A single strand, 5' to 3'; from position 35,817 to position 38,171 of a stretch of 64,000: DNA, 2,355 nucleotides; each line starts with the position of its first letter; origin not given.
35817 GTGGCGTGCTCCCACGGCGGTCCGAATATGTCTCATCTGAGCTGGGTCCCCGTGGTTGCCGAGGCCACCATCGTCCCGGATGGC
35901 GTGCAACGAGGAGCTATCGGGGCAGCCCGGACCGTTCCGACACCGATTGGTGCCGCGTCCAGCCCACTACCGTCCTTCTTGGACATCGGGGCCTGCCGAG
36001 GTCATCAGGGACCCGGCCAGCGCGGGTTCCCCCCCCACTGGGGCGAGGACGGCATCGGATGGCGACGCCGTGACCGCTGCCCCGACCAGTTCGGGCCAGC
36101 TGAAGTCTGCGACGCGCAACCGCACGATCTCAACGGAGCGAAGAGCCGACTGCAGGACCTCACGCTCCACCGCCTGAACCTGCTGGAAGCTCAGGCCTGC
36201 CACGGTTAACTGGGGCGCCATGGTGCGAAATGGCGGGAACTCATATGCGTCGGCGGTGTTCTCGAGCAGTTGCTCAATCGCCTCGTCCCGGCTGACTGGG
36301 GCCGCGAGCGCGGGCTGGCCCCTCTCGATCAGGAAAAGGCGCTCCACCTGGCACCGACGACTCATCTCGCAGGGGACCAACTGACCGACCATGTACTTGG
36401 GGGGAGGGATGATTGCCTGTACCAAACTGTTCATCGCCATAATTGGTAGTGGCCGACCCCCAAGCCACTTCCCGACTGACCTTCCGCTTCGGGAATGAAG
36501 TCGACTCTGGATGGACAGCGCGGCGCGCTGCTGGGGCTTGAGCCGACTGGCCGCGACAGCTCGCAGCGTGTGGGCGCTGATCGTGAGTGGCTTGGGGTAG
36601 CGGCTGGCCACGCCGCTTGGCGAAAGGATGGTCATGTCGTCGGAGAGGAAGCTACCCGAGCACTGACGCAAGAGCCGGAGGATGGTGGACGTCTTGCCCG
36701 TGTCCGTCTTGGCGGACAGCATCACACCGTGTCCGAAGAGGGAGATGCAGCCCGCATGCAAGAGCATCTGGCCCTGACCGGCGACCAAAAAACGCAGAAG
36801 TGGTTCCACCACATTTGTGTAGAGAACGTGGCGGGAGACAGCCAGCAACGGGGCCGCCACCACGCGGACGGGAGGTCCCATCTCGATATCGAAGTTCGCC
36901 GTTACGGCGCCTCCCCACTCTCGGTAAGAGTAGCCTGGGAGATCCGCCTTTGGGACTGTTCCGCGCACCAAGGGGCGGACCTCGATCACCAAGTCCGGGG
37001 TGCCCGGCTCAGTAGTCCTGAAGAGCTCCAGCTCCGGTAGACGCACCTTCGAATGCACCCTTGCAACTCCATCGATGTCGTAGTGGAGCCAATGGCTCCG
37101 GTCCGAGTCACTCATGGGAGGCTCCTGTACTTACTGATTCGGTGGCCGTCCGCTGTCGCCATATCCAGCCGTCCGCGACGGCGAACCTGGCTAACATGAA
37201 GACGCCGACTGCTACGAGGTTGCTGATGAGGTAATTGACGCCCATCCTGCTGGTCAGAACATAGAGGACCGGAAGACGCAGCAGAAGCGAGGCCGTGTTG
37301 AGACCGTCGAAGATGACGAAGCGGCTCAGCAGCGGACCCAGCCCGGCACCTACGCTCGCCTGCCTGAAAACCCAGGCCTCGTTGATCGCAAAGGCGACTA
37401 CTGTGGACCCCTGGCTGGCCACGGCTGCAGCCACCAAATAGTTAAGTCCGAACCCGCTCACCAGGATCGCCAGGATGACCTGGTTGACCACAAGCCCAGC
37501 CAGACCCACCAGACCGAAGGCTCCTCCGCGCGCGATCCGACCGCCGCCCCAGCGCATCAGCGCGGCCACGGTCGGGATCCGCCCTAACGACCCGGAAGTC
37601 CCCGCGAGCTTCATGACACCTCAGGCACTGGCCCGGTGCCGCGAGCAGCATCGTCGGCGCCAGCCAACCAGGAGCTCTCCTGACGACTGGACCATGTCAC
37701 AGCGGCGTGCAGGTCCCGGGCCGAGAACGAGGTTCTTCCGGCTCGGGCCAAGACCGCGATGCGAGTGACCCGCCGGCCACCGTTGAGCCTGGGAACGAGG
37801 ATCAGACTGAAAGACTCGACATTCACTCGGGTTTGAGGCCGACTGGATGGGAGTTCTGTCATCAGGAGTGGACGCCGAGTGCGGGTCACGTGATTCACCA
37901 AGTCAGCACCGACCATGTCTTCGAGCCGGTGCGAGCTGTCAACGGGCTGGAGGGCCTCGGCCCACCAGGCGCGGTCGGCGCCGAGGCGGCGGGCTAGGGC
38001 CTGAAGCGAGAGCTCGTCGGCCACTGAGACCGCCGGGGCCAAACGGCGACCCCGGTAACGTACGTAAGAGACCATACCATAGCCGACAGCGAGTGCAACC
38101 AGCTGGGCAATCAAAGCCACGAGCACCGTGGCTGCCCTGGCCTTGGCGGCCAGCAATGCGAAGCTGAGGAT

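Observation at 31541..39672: Six-gene, translationally coupled lipid-linked glycosylation operon carrying two non-canonical members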

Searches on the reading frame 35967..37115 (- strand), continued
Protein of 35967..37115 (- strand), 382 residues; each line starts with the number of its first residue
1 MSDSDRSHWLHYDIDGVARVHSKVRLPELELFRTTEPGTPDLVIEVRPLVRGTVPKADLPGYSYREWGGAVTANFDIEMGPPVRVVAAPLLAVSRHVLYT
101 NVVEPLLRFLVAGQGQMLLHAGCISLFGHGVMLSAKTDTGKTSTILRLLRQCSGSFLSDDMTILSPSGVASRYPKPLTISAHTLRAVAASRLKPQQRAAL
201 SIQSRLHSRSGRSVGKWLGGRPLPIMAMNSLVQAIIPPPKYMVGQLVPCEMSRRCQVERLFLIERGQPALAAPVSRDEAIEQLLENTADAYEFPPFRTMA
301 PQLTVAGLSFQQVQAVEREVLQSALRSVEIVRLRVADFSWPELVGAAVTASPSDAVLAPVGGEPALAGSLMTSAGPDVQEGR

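Call 64: search_protein_families(library=pfam, proteins=[P0241, P0244, P0242, P0248, P0256, P0275, P0283, P0245, P0247, P0253], max_evalue=0.001)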
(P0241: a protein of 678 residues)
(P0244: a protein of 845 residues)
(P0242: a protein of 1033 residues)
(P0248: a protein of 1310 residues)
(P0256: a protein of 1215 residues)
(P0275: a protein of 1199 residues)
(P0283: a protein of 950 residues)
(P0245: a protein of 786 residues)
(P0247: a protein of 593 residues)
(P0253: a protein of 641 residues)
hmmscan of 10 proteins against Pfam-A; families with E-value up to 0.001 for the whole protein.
P0241 (678 aa): 1 family
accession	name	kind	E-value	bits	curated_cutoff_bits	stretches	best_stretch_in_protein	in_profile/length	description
PF04138.20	GtrA_DPMS_TM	-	5.7e-16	59.2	26.1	1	187-304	1-117/117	GtrA/DPMS, transmembrane domain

P0244 (845 aa): 3 families
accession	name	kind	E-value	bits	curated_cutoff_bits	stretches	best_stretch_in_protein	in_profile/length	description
PF00535.33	Glycos_transf_2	-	3.5e-22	79.5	23.3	1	54-199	1-142/168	Glycosyl transferase family 2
PF04138.20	GtrA_DPMS_TM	-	3.8e-13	50.1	26.1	1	310-423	2-116/117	GtrA/DPMS, transmembrane domain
PF13641.12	Glyco_tranf_2_3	-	7.4e-06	26.6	27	1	53-169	3-120/230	Glycosyltransferase like family 2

P0242 (1033 aa): 4 families
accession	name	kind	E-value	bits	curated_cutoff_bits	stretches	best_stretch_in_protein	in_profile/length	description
PF04138.20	GtrA_DPMS_TM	-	2.2e-21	76.7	26.1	1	530-646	1-117/117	GtrA/DPMS, transmembrane domain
PF00535.33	Glycos_transf_2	-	1.5e-20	74.2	23.3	1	15-140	1-124/168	Glycosyl transferase family 2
PF13641.12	Glyco_tranf_2_3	-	1.8e-06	28.5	27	1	14-182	3-170/230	Glycosyltransferase like family 2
PF07475.17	Hpr_kinase_C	-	4.4e-05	23.5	33.3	1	790-840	7-56/171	HPr Serine kinase C-terminal domain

P0248 (1310 aa): 5 families
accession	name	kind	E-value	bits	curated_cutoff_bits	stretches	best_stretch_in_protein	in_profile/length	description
PF00535.33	Glycos_transf_2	-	3.3e-24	86.1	23.3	1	44-177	1-130/168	Glycosyl transferase family 2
PF13231.12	PMT_2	-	1e-20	75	26.1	1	953-1104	2-153/160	Dolichyl-phosphate-mannose-protein mannosyltransferase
PF04138.20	GtrA_DPMS_TM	-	2.4e-12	47.5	26.1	1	301-415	2-117/117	GtrA/DPMS, transmembrane domain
PF02366.24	PMT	-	3.5e-08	33.7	22.7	1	968-1078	79-196/245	Dolichyl-phosphate-mannose-protein mannosyltransferase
PF13641.12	Glyco_tranf_2_3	-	5.3e-08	33.6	27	1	41-142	1-103/230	Glycosyltransferase like family 2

P0256 (1215 aa): 3 families
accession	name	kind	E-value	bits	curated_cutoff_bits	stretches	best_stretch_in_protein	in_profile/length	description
PF13231.12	PMT_2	-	1.8e-17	64.4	26.1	1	737-885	2-150/160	Dolichyl-phosphate-mannose-protein mannosyltransferase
PF04138.20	GtrA_DPMS_TM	-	5.1e-17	62.6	26.1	1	22-139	1-117/117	GtrA/DPMS, transmembrane domain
PF02366.24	PMT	-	4e-09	36.8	22.7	1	741-864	66-197/245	Dolichyl-phosphate-mannose-protein mannosyltransferase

P0275 (1199 aa): 3 families
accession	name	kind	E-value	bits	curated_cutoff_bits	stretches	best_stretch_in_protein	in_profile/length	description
PF04138.20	GtrA_DPMS_TM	-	7.9e-19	68.4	26.1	1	67-182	1-117/117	GtrA/DPMS, transmembrane domain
PF02366.24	PMT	-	1.9e-14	54.3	22.7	1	645-805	71-244/245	Dolichyl-phosphate-mannose-protein mannosyltransferase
PF13231.12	PMT_2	-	1.7e-13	51.5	26.1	1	640-790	6-156/160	Dolichyl-phosphate-mannose-protein mannosyltransferase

P0283 (950 aa): 4 families
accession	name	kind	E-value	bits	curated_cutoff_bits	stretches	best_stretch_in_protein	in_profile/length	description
PF00535.33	Glycos_transf_2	-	2.4e-23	83.4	23.3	1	187-356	1-164/168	Glycosyl transferase family 2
PF04138.20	GtrA_DPMS_TM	-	1.2e-19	71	26.1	1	423-540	1-117/117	GtrA/DPMS, transmembrane domain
PF12804.13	NTP_transf_3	-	1.4e-06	29.1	27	1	240-330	58-146/160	MobA-like NTP transferase domain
PF13641.12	Glyco_tranf_2_3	-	0.00089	19.8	27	0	186-289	3-107/230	Glycosyltransferase like family 2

P0245 (786 aa): 3 families
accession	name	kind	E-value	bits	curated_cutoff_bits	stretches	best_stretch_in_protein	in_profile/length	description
PF00535.33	Glycos_transf_2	-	6e-21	75.5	23.3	1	30-200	1-164/168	Glycosyl transferase family 2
PF04138.20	GtrA_DPMS_TM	-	1.1e-17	64.8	26.1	1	274-389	1-116/117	GtrA/DPMS, transmembrane domain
PF13641.12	Glyco_tranf_2_3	-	5.2e-07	30.3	27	1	29-131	3-105/230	Glycosyltransferase like family 2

P0247 (593 aa): 1 family
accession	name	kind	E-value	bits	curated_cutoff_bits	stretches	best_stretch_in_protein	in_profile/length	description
PF04138.20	GtrA_DPMS_TM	-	1.3e-16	61.3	26.1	1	64-179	2-117/117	GtrA/DPMS, transmembrane domain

P0253 (641 aa): 1 family
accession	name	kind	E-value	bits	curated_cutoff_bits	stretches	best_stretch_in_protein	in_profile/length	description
PF04138.20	GtrA_DPMS_TM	-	3.9e-15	56.5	26.1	1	79-194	2-117/117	GtrA/DPMS, transmembrane domain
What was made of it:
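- A regulator is rarely fused between GtrA and the GT-C in one polypeptide (call 64).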

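Call 69: search_protein_families(library=pfam, proteins=[L059:8594-11131:+, L057:8711-11281:+, L059:14104-16131:+, L059:11205-12755:+, L059:12765-14126:+], max_evalue=0.01)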
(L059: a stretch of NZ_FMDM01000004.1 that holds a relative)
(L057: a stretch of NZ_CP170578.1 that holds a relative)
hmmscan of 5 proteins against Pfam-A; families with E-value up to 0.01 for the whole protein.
L059:8594-11131:+ (845 aa): 3 families
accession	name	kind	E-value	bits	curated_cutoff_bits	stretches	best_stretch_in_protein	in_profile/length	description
PF00535.33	Glycos_transf_2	-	7.2e-23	81.8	23.3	1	63-233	1-164/168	Glycosyl transferase family 2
PF04138.20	GtrA_DPMS_TM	-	2.7e-12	47.3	26.1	1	319-432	2-116/117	GtrA/DPMS, transmembrane domain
PF13641.12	Glyco_tranf_2_3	-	3.3e-05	24.5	27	1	60-187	1-129/230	Glycosyltransferase like family 2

L057:8711-11281:+ (856 aa): 3 families
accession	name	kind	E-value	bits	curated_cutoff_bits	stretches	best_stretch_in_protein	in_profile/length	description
PF00535.33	Glycos_transf_2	-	7.2e-29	101.3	23.3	1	25-193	1-164/168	Glycosyl transferase family 2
PF04138.20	GtrA_DPMS_TM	-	1.2e-13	51.7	26.1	1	265-380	2-117/117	GtrA/DPMS, transmembrane domain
PF13641.12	Glyco_tranf_2_3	-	6.4e-06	26.8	27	1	24-144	3-125/230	Glycosyltransferase like family 2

L059:14104-16131:+ (675 aa): 0 families

L059:11205-12755:+ (516 aa): 0 families

L059:12765-14126:+ (453 aa): 1 family
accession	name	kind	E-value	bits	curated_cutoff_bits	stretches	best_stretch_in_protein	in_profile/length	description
PF04185.19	Phosphoesterase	-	8.9e-74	249.2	23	1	45-381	1-356/356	Phosphoesterase family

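Call 73: list_cluster_members(proteins=[P0244, P0248, P0256, P0242, P0090])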
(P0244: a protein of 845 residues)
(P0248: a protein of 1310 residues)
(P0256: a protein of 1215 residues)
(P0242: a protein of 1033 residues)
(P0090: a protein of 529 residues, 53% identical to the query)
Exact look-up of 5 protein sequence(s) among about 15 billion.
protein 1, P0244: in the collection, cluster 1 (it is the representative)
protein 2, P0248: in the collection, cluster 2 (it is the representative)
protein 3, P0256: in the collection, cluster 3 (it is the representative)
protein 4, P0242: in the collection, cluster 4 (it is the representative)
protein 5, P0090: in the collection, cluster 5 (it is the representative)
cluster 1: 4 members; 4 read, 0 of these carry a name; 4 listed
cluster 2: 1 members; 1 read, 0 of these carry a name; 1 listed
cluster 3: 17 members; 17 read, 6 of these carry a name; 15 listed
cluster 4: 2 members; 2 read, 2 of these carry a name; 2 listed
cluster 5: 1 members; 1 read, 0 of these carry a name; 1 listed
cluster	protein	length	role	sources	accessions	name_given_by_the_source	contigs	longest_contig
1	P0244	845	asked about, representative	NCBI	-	-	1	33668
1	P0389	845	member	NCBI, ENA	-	-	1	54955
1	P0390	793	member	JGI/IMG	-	-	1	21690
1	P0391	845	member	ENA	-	-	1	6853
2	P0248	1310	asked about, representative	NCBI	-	-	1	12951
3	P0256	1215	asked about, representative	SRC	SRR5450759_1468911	-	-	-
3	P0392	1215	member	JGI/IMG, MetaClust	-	\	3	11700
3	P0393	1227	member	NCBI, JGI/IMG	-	putative flippase GtrA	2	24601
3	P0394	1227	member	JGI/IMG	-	putative flippase GtrA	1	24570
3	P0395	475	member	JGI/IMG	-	hypothetical protein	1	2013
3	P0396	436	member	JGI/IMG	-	hypothetical protein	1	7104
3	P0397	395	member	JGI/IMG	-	hypothetical protein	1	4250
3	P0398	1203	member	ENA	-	-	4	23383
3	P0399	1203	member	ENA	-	-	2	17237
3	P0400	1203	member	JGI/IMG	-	-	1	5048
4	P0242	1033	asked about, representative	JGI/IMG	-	putative flippase GtrA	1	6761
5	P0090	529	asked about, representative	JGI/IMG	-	-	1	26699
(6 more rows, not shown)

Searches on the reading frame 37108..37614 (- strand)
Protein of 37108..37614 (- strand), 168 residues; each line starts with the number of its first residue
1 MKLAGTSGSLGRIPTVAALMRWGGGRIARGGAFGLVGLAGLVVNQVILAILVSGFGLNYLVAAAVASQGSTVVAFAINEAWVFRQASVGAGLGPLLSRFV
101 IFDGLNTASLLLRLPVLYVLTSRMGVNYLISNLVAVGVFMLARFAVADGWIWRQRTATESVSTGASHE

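Call 3: search_protein_families(library=pfam, proteins=[window:37108-37614:-], max_evalue=0.01)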
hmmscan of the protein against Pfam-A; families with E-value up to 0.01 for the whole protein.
window:37108-37614:- (168 aa): 1 family
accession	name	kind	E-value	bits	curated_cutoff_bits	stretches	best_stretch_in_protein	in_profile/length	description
PF04138.20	GtrA_DPMS_TM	-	2.7e-18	66.7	26.1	1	33-152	2-117/117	GtrA/DPMS, transmembrane domain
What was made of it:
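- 37108..37614 (-): GtrA-family 4-TM protein. Its start overlaps the GT2 stop (ATGA). PF04138, E 2.7e-18 (call 3).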

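Call 4: search_protein_families(library=ncbifam, proteins=[window:37108-37614:-], max_evalue=0.01)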
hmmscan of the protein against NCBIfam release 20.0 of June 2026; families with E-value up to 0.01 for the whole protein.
window:37108-37614:- (168 aa): 0 families

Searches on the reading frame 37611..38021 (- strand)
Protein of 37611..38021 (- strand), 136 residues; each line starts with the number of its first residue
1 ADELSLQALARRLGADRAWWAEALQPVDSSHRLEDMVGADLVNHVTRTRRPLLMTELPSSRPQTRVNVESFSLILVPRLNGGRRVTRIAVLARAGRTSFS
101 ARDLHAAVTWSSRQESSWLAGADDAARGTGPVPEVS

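Call 48: search_protein_families(library=pfam, proteins=[window:37611-38021:-], max_evalue=10)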
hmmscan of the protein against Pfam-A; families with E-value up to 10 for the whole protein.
window:37611-38021:- (136 aa): 1 family
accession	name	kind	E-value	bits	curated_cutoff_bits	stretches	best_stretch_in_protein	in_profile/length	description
PF13185.12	GAF_2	-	0.045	14.4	28.6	1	23-106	38-123/136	GAF domain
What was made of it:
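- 37611..38009 (-): Extra C-terminal domain of the GT2 (about residues 375-506). It has an alpha/beta fold, is tentatively GAF-like, and is cytoplasmic by topology. Weak GAF_2 hit, E 0.045 (call 48).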
